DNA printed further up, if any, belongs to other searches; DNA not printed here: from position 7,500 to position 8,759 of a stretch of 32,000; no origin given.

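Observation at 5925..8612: HEAT-repeat scaffold fused to a nitrilase-superfamily domain that has lost its nucleophile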

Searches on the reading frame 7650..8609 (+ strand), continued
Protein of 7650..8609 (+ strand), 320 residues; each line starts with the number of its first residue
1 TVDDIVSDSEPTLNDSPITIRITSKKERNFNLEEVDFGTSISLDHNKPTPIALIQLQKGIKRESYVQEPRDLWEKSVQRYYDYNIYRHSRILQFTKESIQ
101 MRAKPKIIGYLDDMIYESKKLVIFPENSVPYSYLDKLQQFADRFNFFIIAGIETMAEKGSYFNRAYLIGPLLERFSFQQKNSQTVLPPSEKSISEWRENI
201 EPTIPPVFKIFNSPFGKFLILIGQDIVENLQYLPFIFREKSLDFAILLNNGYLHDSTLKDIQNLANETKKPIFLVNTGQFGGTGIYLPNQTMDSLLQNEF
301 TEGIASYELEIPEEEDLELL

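Call 35: search_protein_families(library=padloc, proteins=[window:7764-8609:+, P0033, P0065, P0076, P0078, P0083, P0073, P0105], max_evalue=0.01)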
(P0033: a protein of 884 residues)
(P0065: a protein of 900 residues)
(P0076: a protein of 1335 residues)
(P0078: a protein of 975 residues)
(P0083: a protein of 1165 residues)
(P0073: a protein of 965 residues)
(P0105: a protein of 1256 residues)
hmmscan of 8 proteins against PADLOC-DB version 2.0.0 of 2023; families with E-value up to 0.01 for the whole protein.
window:7764-8609:+ (282 aa): 3 families
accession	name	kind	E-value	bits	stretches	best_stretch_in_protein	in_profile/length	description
PDLC03804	RTasNitrilase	-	3.3e-11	40.8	1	58-249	168-344/397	DRT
PDLC03780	RT_UG5-nitrilase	-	1.5e-07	28.2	1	67-132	668-730/907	DRT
PDLC03745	Drt1a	-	1.9e-05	20.7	1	51-130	939-1010/1176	DRT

P0033 (884 aa): 2 families
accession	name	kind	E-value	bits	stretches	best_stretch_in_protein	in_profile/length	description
PDLC03804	RTasNitrilase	-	3.3e-19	67.2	1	531-725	155-344/397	DRT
PDLC03745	Drt1a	-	2.1e-08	30.5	1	546-722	957-1125/1176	DRT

P0065 (900 aa): 102 families (the best 25 are shown)
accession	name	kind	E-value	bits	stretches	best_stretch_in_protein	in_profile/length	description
PDLC02980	AriA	-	2.4e-17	61.8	1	397-502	228-302/304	-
PDLC02979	AriA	-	4.6e-14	51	2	407-502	300-372/373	-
PDLC04033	PD-T4-4_A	-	2e-13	48.4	2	460-524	326-389/460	-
PDLC03878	NsnB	-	2.6e-13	48.4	1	208-501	14-279/345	-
PDLC03804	RTasNitrilase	-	7.7e-13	46.2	1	684-866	156-343/397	DRT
PDLC03780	RT_UG5-nitrilase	-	4.5e-12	43.2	1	675-764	654-739/907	DRT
PDLC00289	PtuA1|PtuA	-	5.1e-12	43.5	1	458-518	247-307/404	AAA ATPase domain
PDLC00067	GajA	-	1.3e-11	41.7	2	455-520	300-363/604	AAA ATPase domain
PDLC00091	GajA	-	1.4e-11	41.9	1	459-520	296-359/627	AAA ATPase domain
PDLC00283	PtuA1|PtuA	-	1.8e-11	41.8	1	460-501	298-342/448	AAA ATPase domain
PDLC04214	HEC-02A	-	3.4e-11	41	1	460-504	238-282/338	-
PDLC04664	PDC-M47A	-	4e-11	40.5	1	460-524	322-385/461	-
PDLC00266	PtuA1|PtuA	-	2.7e-10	38.1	1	460-516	334-395/483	AAA ATPase domain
PDLC04032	PD-T4-4_A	-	3.8e-10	37.3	2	460-502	347-390/474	-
PDLC04164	AriA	-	4.8e-10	37.4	1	460-501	193-234/253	-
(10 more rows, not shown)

P0076 (1335 aa): 31 families (the best 25 are shown)
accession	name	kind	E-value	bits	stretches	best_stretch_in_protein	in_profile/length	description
PDLC02980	AriA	-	1.3e-13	49.6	1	609-904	2-304/304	-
PDLC02335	AbiLi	-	7.8e-11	39.6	1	530-926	50-255/326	AbiLi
PDLC02358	Old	-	2.7e-10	37.7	2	763-910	209-336/578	Old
PDLC03878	NsnB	-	3.7e-09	34.8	1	590-951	4-334/345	-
PDLC02979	AriA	-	1.5e-08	32.8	1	673-902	169-372/373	-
PDLC04175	HEC-01A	-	2.5e-08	31.4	1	860-910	269-319/363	-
PDLC04178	HEC-01A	-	2.5e-08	31.4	1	860-910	288-338/399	-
PDLC00278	PtuA1|PtuA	-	8.3e-07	26.6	1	860-903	288-331/436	AAA ATPase domain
PDLC00086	GajA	-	3.1e-06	24.3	1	854-904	298-346/600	AAA ATPase domain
PDLC04177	HEC-01A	-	3.6e-06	24.2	1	860-905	297-342/393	-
PDLC00276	PtuA1|PtuA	-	4.2e-06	24.3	1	858-903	94-139/239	AAA ATPase domain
PDLC00271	PtuA1|PtuA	-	4.9e-06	24.4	1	856-903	275-322/421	AAA ATPase domain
PDLC04570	PDC-M31A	-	6.3e-06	23.6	1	590-627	4-42/395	-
PDLC04174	HEC-01A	-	8.4e-06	23.2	1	860-911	169-220/264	-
PDLC00096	GajA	-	1.5e-05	21.9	1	860-908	289-342/630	AAA ATPase domain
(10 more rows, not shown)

P0078 (975 aa): 5 families
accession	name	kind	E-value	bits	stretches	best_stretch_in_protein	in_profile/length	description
PDLC01989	CARF_m7--CARF_nitrilase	-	2.7e-23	80.3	1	27-269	201-433/457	-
PDLC05079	PDC-S73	-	3.3e-14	50.6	1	307-459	166-315/752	-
PDLC03780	RT_UG5-nitrilase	-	9.5e-11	38.8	1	43-189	665-814/907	DRT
PDLC03804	RTasNitrilase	-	9.2e-09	32.8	1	55-162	177-288/397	DRT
PDLC03745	Drt1a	-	0.0039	13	1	56-103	958-1004/1176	DRT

P0083 (1165 aa): 32 families (the best 25 are shown)
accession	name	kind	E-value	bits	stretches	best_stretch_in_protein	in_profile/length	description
PDLC02979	AriA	-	1.1e-19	69.5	2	487-698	190-367/373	-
PDLC04177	HEC-01A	-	1.2e-14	52.1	1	660-723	296-360/393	-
PDLC02980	AriA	-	6.6e-13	47.3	1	444-699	1-298/304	-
PDLC02358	Old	-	7.2e-12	42.9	2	615-741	248-365/578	Old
PDLC03878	NsnB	-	2.3e-11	42.1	2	571-700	171-277/345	-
PDLC04178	HEC-01A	-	1.3e-10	38.9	1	659-700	286-327/399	-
PDLC02335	AbiLi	-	2.4e-10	38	1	418-703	61-240/326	AbiLi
PDLC04175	HEC-01A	-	2.9e-10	37.7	1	660-702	268-310/363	-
PDLC00070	GajA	-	6.6e-09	32.9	1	625-720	265-352/596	AAA ATPase domain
PDLC00278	PtuA1|PtuA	-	2.5e-08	31.6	1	662-723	289-349/436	AAA ATPase domain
PDLC00290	PtuA1|PtuA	-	2.7e-08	31.6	1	663-721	272-330/414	AAA ATPase domain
PDLC00267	PtuA1|PtuA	-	2.9e-08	31.3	1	642-709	271-334/438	AAA ATPase domain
PDLC00304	PtuA1|PtuA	-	8e-08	29.8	1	617-699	251-327/444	AAA ATPase domain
PDLC00093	GajA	-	1e-07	29.1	1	443-484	24-65/736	AAA ATPase domain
PDLC00271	PtuA1|PtuA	-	1.3e-07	29.5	1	634-737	256-354/421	AAA ATPase domain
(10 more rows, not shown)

P0073 (965 aa): 6 families
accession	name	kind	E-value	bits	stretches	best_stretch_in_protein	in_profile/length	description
PDLC01989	CARF_m7--CARF_nitrilase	-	2.8e-24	83.5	1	23-275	191-432/457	-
PDLC03804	RTasNitrilase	-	9.9e-14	49.1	1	49-188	163-307/397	DRT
PDLC05079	PDC-S73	-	1.3e-12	45.4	1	319-825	172-671/752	-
PDLC03780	RT_UG5-nitrilase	-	4.7e-10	36.5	1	51-139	668-761/907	DRT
PDLC03745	Drt1a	-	0.00038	16.4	1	62-111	959-1007/1176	DRT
PDLC04140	mad8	-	0.0079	13.7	0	335-405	24-67/314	mads_8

P0105 (1256 aa): 5 families
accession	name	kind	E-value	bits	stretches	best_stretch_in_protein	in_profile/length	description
PDLC01989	CARF_m7--CARF_nitrilase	-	5.4e-25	85.9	1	29-275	195-433/457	-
PDLC03780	RT_UG5-nitrilase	-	1.2e-19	68.3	1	15-190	634-809/907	DRT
PDLC03804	RTasNitrilase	-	5.3e-14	50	1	49-189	162-308/397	DRT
PDLC03745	Drt1a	-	9.7e-09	31.6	1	56-105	957-1001/1176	DRT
PDLC04140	mad8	-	0.0055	14.2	0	353-430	24-101/314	mads_8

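Call 44: list_cluster_members(proteins=[P0029, P0044, P0055, P0031, P0060, P0030, P0033])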
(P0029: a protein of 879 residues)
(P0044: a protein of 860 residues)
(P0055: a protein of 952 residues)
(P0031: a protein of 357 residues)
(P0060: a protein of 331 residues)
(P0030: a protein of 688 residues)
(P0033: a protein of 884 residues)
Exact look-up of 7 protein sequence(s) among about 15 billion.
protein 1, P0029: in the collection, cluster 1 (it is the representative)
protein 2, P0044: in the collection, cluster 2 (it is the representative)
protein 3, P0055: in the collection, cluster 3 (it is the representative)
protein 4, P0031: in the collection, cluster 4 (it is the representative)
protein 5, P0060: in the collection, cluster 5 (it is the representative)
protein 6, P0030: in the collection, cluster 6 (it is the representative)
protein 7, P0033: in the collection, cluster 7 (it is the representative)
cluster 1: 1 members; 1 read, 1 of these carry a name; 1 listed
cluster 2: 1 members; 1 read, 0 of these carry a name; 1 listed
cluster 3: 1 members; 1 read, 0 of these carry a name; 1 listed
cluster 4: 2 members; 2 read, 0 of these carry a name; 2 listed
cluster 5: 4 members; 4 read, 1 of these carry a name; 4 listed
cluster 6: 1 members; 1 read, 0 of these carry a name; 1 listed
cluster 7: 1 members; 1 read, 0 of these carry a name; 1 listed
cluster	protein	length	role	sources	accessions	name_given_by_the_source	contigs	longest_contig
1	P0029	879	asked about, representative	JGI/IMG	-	HEAT repeat protein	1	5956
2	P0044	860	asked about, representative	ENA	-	-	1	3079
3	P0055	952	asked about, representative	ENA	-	-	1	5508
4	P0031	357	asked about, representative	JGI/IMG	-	-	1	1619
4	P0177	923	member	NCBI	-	-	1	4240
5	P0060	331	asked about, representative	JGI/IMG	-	predicted amidohydrolase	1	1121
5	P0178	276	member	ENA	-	-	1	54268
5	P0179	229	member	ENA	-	-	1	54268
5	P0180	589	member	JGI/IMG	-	-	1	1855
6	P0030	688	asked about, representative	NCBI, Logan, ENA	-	-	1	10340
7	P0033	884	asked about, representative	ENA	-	-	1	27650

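Call 45: find_encoding_contigs(protein=P0029, flank=5000, max_places=2)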
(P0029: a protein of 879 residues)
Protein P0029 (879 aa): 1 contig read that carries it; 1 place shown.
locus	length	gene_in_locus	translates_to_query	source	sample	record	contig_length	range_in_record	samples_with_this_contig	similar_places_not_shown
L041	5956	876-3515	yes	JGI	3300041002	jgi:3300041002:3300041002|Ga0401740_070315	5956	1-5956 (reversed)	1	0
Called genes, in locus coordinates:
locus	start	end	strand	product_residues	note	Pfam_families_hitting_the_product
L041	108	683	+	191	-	PF00300:His_Phos_1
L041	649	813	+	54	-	-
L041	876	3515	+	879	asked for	PF13646:HEAT_2, PF13646:HEAT_2, PF01602:Adaptin_N, PF12717:Cnd1 (weak), PF13646:HEAT_2, PF18991:DUF5724 (weak), PF13646:HEAT_2, PF20168:PDS5 (weak), +12 more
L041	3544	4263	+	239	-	PF02585:PIG-L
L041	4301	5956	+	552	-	?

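Call 46: find_encoding_contigs(protein=P0055, flank=5000, max_places=2)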
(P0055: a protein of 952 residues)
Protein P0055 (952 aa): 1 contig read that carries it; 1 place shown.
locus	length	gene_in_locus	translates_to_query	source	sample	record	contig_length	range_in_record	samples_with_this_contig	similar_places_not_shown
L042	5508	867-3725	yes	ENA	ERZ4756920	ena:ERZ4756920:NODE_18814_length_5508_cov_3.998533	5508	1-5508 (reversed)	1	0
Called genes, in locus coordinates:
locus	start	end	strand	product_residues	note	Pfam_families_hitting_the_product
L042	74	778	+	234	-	PF07155:ECF-ribofla_trS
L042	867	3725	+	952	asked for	PF00514:Arm (faint), PF01602:Adaptin_N (weak), PF02985:HEAT (faint), PF03130:HEAT_PBS (faint), PF12717:Cnd1 (faint), PF13513:HEAT_EZ (faint), PF13646:HEAT_2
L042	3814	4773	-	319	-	PF02445:NadA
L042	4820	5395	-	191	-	-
